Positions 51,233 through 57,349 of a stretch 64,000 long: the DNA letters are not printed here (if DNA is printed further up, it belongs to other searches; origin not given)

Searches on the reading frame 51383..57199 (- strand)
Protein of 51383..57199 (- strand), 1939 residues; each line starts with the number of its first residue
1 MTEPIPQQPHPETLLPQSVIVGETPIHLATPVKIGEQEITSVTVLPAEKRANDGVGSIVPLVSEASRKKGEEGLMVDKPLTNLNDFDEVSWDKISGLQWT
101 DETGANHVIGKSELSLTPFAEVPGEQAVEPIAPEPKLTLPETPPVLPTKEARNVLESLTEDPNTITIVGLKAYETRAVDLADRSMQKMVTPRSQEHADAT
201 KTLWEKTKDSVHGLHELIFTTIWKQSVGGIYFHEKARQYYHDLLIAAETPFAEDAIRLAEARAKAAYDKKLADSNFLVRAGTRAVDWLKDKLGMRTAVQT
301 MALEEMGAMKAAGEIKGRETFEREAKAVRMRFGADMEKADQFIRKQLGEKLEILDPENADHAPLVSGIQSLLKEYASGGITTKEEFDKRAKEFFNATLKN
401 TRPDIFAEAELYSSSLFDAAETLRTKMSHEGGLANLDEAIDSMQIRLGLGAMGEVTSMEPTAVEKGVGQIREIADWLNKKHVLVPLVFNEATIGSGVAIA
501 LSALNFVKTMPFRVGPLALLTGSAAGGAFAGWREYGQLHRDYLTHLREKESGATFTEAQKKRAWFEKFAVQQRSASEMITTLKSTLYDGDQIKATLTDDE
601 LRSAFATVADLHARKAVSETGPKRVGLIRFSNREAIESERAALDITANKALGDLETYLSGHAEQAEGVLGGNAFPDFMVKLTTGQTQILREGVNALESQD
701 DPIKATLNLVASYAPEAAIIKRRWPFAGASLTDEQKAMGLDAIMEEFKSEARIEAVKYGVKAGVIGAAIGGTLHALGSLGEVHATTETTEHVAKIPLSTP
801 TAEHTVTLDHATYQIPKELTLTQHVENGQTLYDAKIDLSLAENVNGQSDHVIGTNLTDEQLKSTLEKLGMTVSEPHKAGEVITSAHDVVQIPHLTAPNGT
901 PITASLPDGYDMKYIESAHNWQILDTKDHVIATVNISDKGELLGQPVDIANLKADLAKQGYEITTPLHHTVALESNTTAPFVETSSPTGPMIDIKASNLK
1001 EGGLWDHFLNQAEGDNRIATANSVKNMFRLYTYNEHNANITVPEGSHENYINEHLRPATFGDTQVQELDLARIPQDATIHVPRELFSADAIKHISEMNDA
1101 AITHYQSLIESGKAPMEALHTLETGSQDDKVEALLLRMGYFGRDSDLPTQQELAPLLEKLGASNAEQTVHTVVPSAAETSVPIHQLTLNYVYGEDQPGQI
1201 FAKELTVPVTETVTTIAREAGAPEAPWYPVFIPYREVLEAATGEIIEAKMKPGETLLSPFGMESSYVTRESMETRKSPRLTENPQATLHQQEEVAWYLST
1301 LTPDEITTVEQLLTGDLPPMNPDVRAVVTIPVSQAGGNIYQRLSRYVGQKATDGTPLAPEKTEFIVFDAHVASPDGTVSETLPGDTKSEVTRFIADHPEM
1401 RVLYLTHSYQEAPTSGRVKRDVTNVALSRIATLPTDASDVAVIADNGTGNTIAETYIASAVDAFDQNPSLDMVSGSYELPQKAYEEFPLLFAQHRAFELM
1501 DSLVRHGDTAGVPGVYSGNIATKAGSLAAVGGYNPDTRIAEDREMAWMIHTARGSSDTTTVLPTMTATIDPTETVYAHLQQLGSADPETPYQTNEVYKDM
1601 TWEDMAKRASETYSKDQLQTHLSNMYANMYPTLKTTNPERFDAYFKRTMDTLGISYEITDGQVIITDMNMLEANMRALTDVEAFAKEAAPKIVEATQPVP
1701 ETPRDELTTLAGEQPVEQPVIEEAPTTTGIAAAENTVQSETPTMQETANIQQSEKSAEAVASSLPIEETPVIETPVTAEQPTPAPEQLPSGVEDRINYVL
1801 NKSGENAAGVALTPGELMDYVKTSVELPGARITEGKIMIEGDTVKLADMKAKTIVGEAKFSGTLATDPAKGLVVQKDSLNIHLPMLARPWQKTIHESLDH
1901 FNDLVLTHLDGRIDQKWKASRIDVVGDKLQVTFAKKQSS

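Call 54: search_protein_families(library=pfam, proteins=[window:51383-57199:-], max_evalue=0.01)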
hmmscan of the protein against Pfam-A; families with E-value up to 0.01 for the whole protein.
window:51383-57199:- (1939 aa): 2 families
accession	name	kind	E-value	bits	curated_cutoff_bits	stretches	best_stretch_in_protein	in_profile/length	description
PF03020.21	LEM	-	0.0082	16.1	24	0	855-872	4-21/40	LEM domain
PF03484.21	B5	-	0.0094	16.6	28.6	0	849-876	9-36/67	tRNA synthetase B5 domain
